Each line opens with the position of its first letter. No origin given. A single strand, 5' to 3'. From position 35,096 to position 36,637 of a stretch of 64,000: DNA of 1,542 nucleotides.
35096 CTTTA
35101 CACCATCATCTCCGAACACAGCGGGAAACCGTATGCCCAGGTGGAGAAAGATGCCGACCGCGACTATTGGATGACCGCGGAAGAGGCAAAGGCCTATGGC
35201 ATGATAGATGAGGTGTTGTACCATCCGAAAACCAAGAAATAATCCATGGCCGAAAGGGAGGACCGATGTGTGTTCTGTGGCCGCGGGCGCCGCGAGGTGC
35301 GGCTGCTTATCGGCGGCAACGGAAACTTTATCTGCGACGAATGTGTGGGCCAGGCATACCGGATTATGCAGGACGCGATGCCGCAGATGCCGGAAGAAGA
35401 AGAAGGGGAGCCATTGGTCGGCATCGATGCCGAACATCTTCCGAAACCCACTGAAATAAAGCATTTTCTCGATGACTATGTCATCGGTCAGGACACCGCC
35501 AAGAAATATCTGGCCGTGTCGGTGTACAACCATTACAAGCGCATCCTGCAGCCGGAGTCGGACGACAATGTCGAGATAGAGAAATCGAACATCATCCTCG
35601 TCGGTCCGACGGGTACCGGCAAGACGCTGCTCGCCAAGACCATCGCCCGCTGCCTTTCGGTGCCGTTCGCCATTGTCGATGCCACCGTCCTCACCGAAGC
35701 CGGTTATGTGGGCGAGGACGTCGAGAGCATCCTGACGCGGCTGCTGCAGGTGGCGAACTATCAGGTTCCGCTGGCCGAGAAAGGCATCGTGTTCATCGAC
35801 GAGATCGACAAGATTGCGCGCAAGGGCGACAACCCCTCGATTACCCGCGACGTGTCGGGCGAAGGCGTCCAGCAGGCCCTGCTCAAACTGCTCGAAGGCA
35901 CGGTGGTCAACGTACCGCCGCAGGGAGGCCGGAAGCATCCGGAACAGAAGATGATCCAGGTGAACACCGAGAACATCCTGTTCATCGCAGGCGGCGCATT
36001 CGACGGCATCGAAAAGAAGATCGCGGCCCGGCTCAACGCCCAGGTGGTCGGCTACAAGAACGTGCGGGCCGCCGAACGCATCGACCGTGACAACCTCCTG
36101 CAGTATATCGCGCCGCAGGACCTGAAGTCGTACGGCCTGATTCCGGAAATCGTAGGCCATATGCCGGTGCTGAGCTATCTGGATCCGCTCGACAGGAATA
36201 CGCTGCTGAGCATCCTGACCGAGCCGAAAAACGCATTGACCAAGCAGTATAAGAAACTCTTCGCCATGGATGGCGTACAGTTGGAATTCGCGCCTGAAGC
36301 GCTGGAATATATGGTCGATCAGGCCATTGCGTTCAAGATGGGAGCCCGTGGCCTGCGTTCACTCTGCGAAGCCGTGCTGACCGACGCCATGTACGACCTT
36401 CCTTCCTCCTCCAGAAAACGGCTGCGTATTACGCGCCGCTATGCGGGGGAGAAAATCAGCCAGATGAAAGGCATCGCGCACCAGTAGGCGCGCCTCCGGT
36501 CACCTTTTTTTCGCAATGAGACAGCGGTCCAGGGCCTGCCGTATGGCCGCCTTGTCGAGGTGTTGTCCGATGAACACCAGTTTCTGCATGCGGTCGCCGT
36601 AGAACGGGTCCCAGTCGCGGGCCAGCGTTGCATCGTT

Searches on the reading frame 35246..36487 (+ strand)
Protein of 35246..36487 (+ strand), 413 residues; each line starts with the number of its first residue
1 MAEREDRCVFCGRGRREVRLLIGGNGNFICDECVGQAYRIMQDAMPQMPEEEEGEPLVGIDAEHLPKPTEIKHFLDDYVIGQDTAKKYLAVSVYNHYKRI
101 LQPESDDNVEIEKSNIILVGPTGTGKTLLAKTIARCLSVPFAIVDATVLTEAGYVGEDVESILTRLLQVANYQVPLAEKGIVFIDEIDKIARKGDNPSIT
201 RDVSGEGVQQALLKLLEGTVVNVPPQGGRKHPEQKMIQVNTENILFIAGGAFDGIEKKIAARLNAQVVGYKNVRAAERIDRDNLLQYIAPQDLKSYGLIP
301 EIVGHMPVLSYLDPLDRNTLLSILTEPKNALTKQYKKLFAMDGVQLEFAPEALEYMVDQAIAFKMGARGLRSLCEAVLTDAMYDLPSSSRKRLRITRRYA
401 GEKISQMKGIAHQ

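Call 35: list_cluster_members(proteins=[window:35246-36487:+, window:45228-48164:-, window:43055-45172:-, window:52586-54073:+, window:54098-56683:+, window:56701-58746:+, window:58828-60330:+, window:60352-62997:+, window:49876-51231:+, window:48273-49376:-])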
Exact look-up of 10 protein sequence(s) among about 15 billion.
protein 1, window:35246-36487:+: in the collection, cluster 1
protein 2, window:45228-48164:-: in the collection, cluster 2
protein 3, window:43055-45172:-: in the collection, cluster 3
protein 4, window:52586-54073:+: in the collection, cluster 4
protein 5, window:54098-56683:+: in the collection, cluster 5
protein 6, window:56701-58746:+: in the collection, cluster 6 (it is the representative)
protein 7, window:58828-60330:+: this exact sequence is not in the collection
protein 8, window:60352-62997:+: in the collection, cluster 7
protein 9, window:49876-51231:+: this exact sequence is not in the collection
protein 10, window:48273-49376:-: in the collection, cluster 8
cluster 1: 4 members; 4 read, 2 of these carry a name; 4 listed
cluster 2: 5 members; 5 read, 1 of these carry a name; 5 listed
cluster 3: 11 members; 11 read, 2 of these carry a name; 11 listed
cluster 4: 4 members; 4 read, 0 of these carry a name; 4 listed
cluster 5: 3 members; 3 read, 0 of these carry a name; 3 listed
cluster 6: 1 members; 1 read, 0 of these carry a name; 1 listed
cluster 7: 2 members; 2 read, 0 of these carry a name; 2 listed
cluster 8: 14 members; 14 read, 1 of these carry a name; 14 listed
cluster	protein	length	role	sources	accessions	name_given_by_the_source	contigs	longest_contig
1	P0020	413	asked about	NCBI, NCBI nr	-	-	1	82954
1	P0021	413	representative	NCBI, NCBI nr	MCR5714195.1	MAG: ATP-dependent Clp protease ATP-binding subunit ClpX [Bacteroidales bacterium] | ATP-dependent Clp protease ATP-binding subunit ClpX [Bacteroidales bacterium]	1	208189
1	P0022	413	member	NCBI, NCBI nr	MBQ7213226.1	MAG: ATP-dependent Clp protease ATP-binding subunit ClpX [Bacteroidales bacterium] | ATP-dependent Clp protease ATP-binding subunit ClpX [Bacteroidales bacterium]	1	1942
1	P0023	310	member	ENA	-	-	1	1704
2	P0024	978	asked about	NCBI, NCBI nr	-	-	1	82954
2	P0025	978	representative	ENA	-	-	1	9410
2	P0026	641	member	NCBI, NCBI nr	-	-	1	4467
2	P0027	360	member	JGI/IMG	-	hypothetical protein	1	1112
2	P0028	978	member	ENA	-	-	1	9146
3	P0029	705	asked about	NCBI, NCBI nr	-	-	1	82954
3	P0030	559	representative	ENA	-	-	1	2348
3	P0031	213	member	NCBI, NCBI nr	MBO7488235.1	MAG: CotH kinase family protein, partial [Bacteroidales bacterium] | CotH kinase family protein [Bacteroidales bacterium]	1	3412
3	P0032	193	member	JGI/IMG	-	hypothetical protein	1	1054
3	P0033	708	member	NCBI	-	-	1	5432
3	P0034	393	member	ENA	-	-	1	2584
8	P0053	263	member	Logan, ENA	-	-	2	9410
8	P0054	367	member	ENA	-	-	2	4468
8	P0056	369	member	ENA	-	-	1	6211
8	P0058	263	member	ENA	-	-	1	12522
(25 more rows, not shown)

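Call 37: find_encoding_contigs(protein=P0058, flank=10000, max_places=6)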
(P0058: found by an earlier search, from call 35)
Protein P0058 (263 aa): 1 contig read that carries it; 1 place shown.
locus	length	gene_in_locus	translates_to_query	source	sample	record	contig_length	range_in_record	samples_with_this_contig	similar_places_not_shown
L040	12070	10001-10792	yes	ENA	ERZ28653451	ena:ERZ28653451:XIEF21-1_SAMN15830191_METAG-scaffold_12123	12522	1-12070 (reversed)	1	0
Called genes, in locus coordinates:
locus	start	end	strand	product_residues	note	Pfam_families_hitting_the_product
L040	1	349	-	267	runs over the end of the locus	?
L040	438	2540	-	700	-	-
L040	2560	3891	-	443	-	-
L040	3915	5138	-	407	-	-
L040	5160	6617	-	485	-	-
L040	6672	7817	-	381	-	-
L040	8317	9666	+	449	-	PF13102:Phage_int_SAM_5, PF00589:Phage_integrase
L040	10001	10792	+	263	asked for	-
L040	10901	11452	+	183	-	-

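Call 38: find_encoding_contigs(protein=P0056, flank=10000, max_places=6)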
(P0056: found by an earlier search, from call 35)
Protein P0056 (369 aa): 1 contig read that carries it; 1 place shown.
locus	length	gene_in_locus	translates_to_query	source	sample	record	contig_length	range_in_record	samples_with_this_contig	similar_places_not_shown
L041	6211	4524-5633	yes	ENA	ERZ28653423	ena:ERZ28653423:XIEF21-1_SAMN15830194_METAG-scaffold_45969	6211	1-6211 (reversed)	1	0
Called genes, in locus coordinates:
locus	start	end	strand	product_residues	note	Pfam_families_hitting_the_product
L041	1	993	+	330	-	?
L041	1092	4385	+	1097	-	-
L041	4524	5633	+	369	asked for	PF13149:Mfa_like_1 (weak)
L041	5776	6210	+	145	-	?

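Call 59: find_encoding_contigs(protein=P0054, flank=10000, max_places=6)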
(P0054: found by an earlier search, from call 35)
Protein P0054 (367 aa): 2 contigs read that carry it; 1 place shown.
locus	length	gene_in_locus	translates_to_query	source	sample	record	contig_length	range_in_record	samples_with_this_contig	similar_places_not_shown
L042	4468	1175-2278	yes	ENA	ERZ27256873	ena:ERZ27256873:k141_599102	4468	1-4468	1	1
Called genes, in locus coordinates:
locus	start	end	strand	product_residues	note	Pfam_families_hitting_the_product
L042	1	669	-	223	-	?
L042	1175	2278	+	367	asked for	PF13149:Mfa_like_1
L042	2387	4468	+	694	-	?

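Call 60: find_encoding_contigs(protein=P0053, flank=10000, max_places=6)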
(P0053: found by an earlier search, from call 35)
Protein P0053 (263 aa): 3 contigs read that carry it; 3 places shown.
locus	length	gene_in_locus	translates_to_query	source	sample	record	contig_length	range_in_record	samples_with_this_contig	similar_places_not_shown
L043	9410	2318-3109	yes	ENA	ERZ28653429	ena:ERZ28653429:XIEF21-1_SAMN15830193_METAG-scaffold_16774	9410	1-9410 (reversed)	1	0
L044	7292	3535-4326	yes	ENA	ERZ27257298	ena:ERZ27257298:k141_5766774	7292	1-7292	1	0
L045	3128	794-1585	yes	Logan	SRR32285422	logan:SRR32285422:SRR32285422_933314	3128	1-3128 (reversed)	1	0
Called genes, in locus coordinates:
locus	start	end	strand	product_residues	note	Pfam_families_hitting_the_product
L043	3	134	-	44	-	?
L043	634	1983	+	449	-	PF13102:Phage_int_SAM_5, PF00589:Phage_integrase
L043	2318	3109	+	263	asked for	-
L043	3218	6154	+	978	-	-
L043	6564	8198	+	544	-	PF08757:CotH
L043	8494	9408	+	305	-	?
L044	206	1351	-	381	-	-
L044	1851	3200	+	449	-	PF13102:Phage_int_SAM_5, PF00589:Phage_integrase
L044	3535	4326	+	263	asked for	-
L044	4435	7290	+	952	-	?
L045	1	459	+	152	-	?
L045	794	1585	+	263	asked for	-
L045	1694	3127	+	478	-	?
